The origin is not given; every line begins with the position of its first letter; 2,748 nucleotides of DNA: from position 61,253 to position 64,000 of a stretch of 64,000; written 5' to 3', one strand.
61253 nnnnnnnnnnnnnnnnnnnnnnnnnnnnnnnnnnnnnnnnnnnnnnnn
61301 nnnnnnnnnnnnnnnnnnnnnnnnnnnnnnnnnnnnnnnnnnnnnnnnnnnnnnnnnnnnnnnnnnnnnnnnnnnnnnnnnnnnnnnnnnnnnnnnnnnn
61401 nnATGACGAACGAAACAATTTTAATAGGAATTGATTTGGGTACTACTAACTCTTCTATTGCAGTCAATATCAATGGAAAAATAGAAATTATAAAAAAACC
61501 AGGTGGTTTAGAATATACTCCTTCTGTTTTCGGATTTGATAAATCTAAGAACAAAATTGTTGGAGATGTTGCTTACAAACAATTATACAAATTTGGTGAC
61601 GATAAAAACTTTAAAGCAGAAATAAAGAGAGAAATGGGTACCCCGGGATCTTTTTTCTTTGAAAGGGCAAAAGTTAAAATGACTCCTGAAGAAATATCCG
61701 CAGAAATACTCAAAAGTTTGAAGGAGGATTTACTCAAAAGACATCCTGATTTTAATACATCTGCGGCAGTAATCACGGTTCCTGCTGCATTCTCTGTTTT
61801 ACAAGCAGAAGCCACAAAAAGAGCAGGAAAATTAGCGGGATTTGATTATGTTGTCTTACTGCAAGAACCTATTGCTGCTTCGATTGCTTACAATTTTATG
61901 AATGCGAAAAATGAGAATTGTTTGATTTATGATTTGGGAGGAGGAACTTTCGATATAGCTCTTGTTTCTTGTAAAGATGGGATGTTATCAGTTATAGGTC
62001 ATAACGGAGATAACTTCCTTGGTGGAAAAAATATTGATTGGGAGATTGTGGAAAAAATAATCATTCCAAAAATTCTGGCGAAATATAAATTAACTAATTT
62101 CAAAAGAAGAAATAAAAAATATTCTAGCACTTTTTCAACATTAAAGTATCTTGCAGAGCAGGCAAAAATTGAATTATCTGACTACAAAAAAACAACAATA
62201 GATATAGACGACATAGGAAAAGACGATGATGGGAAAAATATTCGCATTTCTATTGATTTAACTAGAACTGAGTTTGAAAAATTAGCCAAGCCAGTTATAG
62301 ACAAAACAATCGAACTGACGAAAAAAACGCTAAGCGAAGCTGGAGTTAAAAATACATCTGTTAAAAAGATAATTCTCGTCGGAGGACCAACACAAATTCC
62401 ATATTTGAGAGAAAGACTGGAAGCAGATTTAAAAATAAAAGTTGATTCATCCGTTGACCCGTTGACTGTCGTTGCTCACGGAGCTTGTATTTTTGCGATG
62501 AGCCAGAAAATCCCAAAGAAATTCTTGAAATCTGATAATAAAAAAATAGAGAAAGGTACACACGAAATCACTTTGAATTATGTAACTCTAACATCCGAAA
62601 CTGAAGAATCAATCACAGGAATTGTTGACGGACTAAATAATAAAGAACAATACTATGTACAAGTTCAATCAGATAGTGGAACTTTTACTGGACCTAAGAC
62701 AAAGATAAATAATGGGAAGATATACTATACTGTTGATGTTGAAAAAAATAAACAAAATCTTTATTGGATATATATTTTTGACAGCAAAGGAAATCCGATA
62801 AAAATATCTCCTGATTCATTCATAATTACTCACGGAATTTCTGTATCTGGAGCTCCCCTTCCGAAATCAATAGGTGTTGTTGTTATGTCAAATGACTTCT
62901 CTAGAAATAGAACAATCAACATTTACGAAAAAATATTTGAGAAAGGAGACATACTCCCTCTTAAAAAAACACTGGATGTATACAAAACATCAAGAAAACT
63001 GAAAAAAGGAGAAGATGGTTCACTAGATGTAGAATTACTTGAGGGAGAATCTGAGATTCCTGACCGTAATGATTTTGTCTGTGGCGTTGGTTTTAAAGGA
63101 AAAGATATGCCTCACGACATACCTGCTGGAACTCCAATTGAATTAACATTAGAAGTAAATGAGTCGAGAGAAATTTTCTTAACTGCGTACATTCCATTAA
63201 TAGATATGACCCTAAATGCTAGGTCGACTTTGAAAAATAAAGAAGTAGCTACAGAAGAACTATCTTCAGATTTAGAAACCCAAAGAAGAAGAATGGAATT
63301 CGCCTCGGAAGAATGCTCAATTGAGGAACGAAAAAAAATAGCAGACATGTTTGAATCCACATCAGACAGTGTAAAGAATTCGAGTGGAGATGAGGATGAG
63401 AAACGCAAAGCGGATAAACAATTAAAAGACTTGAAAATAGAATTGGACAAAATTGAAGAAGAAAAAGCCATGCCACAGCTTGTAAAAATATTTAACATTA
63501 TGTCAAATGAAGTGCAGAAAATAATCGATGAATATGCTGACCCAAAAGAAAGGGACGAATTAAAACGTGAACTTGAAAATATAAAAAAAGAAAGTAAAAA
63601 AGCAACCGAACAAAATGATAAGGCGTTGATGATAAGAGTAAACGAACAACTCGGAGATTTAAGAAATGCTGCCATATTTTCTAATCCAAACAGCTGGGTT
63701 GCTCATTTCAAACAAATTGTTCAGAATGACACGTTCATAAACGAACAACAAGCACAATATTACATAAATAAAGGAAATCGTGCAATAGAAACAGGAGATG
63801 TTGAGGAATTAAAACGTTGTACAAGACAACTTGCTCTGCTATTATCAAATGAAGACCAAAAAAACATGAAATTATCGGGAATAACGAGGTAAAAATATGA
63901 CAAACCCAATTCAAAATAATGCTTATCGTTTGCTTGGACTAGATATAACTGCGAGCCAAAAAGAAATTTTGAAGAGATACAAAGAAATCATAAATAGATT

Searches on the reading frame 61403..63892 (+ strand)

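Call 13: search_protein_families(library=pfam, proteins=[window:61403-63892:+], max_evalue=0.001)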
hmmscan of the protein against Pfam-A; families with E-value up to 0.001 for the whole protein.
window:61403-63892:+ (829 aa): 2 families
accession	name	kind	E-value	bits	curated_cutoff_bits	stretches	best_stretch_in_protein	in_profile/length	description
PF00012.26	HSP70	-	4.9e-73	246.8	20.6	2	92-365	107-372/599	Hsp70 protein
PF06723.19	MreB_Mbl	-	2.8e-19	69.6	27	1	8-367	4-321/327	MreB/Mbl protein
